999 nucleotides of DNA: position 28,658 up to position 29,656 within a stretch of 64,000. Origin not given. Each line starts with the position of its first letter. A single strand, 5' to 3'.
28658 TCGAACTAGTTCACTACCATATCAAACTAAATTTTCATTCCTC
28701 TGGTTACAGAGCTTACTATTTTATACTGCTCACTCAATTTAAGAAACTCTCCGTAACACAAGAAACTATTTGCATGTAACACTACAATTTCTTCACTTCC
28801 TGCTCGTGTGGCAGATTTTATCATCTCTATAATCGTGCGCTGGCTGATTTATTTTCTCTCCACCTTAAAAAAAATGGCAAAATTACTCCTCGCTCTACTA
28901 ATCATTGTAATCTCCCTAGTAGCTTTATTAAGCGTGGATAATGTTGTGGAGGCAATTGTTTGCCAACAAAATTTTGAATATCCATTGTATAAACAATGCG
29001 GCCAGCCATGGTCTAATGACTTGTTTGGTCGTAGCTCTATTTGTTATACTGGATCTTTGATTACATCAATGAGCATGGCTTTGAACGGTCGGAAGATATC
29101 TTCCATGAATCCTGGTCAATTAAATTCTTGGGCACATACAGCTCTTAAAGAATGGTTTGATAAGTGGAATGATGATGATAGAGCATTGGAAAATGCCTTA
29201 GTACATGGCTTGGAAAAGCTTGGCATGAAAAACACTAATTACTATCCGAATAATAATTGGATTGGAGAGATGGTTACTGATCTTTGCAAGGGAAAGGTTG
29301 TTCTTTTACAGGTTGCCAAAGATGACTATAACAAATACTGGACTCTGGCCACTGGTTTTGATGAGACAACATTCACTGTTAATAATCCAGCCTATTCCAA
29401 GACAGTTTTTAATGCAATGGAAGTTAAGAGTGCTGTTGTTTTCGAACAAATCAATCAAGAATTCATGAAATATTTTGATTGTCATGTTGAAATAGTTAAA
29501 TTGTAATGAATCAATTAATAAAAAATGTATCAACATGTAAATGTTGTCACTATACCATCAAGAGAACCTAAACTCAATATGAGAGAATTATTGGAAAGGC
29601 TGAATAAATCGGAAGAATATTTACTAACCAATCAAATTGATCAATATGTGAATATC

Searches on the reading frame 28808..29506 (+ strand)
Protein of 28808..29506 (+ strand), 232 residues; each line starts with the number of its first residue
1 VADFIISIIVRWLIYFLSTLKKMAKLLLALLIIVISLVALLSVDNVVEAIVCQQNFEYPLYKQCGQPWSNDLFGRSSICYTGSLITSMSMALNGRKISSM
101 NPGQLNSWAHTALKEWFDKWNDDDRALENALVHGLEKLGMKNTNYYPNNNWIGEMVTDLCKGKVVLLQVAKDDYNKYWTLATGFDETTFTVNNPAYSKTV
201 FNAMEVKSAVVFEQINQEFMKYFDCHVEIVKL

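Call 8: search_protein_families(library=pfam, proteins=[window:28808-29506:+], max_evalue=0.01)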
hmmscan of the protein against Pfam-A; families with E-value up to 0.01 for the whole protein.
window:28808-29506:+ (232 aa): 0 families

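Call 44: search_protein_families(library=pfam, proteins=[window:28874-29506:+], max_evalue=1)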
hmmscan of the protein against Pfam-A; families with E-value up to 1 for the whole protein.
window:28874-29506:+ (210 aa): 2 families
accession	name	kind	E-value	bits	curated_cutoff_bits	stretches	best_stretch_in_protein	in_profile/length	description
PF13529.12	Peptidase_C39_2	-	2.7e-05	25.2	24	1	36-173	3-143/143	Peptidase_C39 like family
PF08360.16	TetR_C_5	-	0.053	14.1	21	1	92-199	3-116/131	QacR-like protein, C-terminal region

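Call 58: list_cluster_members(proteins=[window:28808-29503:+, window:28473-28655:-, window:20425-20586:-, window:27626-27787:+, window:27765-27935:+, window:28403-28540:+, window:20835-21125:-, window:28128-28259:+, window:17901-18614:+])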
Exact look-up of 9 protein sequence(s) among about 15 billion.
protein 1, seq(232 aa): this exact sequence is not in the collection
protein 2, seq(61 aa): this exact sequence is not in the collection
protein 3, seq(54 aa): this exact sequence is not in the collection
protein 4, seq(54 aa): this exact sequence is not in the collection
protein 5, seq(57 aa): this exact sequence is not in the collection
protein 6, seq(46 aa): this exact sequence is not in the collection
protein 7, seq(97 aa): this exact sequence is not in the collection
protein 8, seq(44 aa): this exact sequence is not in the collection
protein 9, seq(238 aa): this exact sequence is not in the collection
